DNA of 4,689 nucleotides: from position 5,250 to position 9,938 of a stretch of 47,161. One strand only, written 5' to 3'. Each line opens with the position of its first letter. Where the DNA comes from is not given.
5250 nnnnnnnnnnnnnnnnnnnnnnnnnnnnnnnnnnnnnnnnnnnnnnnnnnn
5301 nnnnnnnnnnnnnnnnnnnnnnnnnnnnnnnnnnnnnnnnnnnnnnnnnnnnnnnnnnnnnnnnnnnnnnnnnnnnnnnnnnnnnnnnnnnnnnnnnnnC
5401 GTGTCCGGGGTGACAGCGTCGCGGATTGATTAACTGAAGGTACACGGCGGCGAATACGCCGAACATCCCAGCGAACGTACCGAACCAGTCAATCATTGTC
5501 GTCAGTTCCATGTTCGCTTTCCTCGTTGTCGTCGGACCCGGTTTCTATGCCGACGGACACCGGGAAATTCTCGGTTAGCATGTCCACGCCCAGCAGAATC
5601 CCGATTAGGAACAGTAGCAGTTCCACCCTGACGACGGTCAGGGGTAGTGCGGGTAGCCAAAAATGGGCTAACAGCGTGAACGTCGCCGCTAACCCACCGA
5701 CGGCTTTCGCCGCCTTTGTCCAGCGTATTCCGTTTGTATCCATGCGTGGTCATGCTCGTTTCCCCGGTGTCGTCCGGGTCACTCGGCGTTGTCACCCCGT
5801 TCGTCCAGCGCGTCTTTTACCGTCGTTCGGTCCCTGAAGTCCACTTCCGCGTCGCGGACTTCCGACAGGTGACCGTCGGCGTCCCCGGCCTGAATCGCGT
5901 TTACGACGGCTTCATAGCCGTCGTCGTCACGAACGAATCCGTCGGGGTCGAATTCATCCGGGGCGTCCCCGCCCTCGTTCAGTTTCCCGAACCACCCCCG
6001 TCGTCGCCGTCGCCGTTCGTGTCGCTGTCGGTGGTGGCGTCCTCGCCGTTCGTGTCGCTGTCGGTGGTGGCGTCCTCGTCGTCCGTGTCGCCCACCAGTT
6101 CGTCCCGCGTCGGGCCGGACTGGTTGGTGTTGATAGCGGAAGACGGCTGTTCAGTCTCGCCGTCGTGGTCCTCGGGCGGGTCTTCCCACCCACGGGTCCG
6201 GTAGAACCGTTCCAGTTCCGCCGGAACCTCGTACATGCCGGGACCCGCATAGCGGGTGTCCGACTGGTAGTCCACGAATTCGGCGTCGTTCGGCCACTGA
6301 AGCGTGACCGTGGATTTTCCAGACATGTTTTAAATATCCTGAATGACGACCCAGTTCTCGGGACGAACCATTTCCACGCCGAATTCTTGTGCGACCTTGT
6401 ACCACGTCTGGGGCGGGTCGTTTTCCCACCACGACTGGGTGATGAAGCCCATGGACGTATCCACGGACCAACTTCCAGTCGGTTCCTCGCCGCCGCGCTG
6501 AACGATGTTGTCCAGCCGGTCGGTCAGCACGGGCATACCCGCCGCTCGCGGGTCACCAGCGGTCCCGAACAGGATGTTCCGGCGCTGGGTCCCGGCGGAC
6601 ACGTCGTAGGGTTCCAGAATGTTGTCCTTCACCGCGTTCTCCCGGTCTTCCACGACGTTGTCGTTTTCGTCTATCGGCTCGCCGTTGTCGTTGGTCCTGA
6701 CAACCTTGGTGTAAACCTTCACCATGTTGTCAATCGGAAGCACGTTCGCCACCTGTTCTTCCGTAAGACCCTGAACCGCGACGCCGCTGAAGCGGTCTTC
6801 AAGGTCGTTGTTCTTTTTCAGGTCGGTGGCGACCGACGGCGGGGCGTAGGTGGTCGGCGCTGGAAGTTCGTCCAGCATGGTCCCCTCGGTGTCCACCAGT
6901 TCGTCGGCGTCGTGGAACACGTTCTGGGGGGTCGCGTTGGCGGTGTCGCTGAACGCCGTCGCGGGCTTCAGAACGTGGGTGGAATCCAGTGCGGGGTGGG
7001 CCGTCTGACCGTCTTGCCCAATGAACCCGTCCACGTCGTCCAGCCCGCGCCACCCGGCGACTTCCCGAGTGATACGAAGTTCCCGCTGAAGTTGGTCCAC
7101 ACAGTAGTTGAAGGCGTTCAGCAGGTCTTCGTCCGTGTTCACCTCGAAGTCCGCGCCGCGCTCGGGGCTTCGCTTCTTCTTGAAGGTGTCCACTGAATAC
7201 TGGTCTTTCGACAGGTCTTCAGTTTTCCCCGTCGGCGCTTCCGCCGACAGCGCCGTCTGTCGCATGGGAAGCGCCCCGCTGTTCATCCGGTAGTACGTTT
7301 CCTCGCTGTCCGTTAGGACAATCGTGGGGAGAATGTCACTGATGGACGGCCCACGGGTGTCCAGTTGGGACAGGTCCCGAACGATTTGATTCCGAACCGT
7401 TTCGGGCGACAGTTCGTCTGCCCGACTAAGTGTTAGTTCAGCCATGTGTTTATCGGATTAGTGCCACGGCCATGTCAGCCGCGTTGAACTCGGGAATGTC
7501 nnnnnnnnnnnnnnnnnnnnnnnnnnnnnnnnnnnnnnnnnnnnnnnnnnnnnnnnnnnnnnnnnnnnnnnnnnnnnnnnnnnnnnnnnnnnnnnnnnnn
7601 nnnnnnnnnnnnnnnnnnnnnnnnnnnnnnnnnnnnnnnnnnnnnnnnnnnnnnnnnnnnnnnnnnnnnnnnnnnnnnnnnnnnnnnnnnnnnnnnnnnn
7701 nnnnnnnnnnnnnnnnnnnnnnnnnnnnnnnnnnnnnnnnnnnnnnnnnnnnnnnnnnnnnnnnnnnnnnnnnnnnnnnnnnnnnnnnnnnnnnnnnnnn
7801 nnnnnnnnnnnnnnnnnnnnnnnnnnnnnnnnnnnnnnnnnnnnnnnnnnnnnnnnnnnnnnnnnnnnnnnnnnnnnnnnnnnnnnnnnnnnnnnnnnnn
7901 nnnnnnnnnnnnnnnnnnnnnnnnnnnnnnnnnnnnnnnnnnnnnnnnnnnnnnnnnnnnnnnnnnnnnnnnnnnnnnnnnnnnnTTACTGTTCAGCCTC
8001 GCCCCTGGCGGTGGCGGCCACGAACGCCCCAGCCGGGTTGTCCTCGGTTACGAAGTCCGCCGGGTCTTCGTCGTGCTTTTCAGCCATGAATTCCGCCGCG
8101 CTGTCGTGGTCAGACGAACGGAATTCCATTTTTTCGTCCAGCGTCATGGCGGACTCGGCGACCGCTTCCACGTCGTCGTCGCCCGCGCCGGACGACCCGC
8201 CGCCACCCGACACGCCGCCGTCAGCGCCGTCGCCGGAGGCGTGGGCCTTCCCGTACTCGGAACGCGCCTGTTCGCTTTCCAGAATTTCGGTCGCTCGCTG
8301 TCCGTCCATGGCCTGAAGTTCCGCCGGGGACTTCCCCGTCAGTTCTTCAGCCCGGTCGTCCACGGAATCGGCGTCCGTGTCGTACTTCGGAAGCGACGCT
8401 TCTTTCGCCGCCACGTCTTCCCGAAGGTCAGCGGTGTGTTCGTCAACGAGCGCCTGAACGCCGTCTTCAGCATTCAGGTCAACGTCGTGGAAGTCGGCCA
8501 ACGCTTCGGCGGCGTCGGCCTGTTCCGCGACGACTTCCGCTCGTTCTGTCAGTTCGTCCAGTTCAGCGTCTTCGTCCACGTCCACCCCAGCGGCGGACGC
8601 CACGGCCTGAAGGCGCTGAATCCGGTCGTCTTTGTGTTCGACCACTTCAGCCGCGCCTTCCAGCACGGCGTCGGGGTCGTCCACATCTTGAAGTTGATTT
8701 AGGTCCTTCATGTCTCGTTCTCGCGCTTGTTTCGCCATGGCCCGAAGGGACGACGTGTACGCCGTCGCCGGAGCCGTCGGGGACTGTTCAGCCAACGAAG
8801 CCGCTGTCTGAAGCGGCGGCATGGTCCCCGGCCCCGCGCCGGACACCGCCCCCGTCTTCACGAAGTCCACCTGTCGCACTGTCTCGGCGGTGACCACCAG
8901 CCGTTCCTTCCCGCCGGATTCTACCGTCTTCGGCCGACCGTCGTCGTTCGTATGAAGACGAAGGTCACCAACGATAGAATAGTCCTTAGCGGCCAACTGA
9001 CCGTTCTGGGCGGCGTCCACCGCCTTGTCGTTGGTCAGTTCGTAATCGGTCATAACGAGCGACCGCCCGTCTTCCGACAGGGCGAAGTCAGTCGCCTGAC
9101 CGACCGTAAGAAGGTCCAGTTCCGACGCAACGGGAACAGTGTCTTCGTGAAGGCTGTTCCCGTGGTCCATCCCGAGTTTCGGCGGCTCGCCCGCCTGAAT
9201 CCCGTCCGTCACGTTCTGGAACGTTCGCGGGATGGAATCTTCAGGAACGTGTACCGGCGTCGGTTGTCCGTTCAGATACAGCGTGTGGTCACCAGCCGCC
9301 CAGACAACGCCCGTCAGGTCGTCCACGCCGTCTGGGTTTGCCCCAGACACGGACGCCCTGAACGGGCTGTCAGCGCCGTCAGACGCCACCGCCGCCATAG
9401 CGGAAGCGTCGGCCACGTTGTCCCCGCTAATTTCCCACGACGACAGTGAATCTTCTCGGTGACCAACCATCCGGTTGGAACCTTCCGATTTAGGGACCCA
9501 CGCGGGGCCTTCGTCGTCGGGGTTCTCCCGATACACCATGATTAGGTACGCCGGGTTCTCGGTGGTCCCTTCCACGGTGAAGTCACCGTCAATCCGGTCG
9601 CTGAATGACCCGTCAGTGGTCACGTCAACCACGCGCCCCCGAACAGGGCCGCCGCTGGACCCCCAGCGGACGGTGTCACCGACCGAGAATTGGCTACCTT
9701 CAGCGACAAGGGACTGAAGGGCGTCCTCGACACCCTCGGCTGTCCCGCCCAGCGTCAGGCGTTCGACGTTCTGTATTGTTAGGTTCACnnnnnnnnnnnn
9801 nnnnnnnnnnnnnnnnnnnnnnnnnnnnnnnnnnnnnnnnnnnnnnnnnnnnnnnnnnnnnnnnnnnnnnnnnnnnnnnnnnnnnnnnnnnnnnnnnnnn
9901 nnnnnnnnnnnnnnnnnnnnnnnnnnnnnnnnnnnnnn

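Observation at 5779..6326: Candidate -1 programmed ribosomal frameshift at G GGA AAC in the gene after the capsid gene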

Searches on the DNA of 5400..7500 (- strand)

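Call 4: search_dna_similar(query=window:5400-7500:-, collection=phages, mode=distant, max_rows=30)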
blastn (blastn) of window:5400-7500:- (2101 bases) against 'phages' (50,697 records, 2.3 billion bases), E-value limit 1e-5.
Records with a match: 2; places in all: 2; records where one place covers at least 80% of the query: 0.
Best place of each record, by identity: 60-80% 2.
By first word of the organism name: Haloarcula 2.
By host as written in the record: Haloarcula hispanica 2.
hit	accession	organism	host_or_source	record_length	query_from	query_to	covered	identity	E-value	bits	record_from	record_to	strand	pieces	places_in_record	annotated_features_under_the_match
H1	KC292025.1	Haloarcula hispanica tailed virus 1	Haloarcula hispanica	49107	677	1167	23%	64.7%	2e-14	89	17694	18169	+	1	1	21: major capsid protein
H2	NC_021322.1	Haloarcula hispanica tailed virus 1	Haloarcula hispanica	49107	677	1167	23%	64.7%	2e-14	89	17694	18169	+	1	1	21: major head protein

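Call 5: get_annotated_region(hit=H1, flank=6000)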
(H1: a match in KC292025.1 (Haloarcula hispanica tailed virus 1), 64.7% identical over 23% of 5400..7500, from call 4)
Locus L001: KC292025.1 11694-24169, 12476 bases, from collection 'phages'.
description: Halovirus HHTV-1, complete genome.
organism: Haloarcula hispanica tailed virus 1 (NCBI taxid 1273750)
taxonomy: Viruses; Duplodnaviria; Heunggongvirae; Uroviricota; Caudoviricetes; Madisaviridae; Clampvirus; Clampvirus HHTV1
host: Haloarcula hispanica; source: -; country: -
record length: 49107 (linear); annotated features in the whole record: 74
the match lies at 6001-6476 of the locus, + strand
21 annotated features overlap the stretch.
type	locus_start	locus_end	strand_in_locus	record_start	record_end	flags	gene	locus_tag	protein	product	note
CDS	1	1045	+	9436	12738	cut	13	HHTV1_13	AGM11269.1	hypothetical protein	-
CDS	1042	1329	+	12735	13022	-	14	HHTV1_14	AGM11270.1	hypothetical protein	-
CDS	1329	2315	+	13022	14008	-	15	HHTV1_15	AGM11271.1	gpF-like protein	Mu gpF-like protein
CDS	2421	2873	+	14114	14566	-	16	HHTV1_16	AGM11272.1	hypothetical protein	-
CDS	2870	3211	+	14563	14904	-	17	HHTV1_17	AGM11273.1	hypothetical protein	-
CDS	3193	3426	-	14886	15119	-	18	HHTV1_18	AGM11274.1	hypothetical protein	-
CDS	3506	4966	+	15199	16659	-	19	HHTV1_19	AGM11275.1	hypothetical protein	-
CDS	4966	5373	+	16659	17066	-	20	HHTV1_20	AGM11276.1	hypothetical protein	-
CDS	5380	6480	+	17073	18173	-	21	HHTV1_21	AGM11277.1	major capsid protein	Major Capsid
CDS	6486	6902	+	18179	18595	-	22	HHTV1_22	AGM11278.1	hypothetical protein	-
CDS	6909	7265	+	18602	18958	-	23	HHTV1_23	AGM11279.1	hypothetical protein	-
CDS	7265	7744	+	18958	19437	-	24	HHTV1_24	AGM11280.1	hypothetical protein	-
CDS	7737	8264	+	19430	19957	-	25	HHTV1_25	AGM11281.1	hypothetical protein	-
CDS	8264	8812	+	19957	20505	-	26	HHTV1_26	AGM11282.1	hypothetical protein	-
CDS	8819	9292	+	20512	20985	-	27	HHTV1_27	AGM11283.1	hypothetical protein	-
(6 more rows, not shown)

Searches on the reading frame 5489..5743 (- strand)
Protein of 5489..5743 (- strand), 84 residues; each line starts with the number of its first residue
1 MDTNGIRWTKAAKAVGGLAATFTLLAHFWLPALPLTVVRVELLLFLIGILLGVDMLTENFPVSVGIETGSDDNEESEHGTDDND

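Call 37: search_protein_families(library=pfam, proteins=[window:5489-5743:-], max_evalue=1)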
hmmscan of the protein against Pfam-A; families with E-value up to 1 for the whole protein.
window:5489-5743:- (84 aa): 2 families
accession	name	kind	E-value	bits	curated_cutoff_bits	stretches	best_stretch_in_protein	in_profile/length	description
PF24432.1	DUF7555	-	0.067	13.7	28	1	4-51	4-51/133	Family of unknown function (DUF7555)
PF01080.22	Presenilin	-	0.58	9.3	34.3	1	15-45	366-398/408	Presenilin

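Call 38: search_protein_families(library=phrogs, proteins=[window:5489-5743:-], max_evalue=0.1)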
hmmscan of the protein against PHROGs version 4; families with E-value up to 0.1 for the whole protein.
window:5489-5743:- (84 aa): 1 family
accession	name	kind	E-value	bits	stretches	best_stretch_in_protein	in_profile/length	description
phrog_24914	-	unknown function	0.0034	18.7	1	10-68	5-67/84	-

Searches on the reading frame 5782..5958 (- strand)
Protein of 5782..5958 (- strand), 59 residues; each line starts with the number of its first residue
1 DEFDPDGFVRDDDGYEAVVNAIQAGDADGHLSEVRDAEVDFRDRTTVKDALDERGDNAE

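Call 91: find_homologous_proteins(query=A4, max_evalue=0.001)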
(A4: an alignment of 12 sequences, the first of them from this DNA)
Query A4 (12 sequences) (59 aa, profile of the alignment): 20 proteins with E <= 0.001 among 4742 candidates.
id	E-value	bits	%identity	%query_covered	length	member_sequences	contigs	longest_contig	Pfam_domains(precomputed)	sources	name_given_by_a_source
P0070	1.1e-22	98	56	90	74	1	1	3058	-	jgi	-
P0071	1.4e-21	94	47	88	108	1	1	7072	-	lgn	-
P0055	3.8e-21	93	48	75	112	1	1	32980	-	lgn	-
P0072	4.3e-21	93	50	92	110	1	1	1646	-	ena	-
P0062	4.3e-19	86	50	88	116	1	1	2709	-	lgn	-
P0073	1.1e-18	85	38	92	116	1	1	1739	-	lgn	-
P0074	2.8e-18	84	43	92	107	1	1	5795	-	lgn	-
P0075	2.4e-17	81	-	-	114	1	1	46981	-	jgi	jgi:hypothetical protein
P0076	6.1e-16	76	45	92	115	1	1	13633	-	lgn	-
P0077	1.4e-13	69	-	-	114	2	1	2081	-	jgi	jgi:hypothetical protein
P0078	1.9e-13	68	-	-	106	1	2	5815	-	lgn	-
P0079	9.4e-12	63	78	86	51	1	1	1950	-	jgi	-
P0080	3.4e-10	58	57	63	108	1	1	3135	-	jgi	jgi:hypothetical protein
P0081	4.1e-10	57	90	69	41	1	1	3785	-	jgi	jgi:hypothetical protein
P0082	6.9e-10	57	78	68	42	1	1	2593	-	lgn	-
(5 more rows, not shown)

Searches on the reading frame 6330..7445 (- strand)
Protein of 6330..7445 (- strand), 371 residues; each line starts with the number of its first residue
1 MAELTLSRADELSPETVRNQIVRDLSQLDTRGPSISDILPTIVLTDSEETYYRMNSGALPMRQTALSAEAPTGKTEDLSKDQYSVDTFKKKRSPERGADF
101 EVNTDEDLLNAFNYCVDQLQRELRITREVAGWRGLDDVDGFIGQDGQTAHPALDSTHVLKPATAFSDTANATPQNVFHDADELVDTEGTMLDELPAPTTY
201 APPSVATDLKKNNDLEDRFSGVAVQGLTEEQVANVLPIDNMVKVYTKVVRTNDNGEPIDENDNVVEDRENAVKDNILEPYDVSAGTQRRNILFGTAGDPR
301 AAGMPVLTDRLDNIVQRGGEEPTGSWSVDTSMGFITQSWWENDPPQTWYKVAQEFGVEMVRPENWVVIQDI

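Call 37: search_protein_families(library=pfam, proteins=[window:6330-7445:-], max_evalue=1)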
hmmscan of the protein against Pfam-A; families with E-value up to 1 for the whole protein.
window:6330-7445:- (371 aa): 0 families

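Call 38: search_protein_families(library=phrogs, proteins=[window:6330-7445:-], max_evalue=0.1)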
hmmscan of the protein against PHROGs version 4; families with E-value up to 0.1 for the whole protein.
window:6330-7445:- (371 aa): 1 family
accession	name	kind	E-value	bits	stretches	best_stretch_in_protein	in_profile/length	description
phrog_1005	-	head and packaging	8.4e-13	49.2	1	37-371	32-313/315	major head protein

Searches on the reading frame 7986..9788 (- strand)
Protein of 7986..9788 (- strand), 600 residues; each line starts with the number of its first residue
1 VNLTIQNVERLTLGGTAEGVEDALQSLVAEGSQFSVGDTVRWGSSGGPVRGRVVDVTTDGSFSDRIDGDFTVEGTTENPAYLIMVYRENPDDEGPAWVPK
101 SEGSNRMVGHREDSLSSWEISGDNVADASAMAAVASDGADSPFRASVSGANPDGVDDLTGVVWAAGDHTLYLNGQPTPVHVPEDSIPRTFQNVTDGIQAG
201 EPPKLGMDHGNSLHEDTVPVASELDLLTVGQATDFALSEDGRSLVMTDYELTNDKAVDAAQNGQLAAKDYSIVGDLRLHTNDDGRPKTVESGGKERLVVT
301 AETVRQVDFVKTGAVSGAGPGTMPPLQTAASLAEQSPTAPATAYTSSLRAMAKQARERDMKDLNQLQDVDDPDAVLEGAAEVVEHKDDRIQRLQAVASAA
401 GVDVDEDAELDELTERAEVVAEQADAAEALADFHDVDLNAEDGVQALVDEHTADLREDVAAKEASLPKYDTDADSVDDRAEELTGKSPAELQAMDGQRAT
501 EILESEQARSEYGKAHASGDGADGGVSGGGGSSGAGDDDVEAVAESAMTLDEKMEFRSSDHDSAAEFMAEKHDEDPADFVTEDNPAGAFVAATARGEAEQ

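Call 37: search_protein_families(library=pfam, proteins=[window:7986-9788:-], max_evalue=1)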
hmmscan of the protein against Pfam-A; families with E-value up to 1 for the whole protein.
window:7986-9788:- (600 aa): 3 families
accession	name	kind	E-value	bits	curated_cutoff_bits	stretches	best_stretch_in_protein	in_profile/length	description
PF11160.13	Hva1_TUDOR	-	8.2e-07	29.5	24.1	1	37-83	1-44/59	Hypervirulence associated proteins TUDOR domain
PF20369.3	DUF6664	-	0.058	14.5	27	1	446-506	5-65/105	Family of unknown function (DUF6664)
PF10205.14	KLRAQ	-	0.15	12.8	27.3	1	446-484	20-60/105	Predicted coiled-coil domain-containing protein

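Call 38: search_protein_families(library=phrogs, proteins=[window:7986-9788:-], max_evalue=0.1)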
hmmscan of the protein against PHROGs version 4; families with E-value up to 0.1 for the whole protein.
window:7986-9788:- (600 aa): 0 families
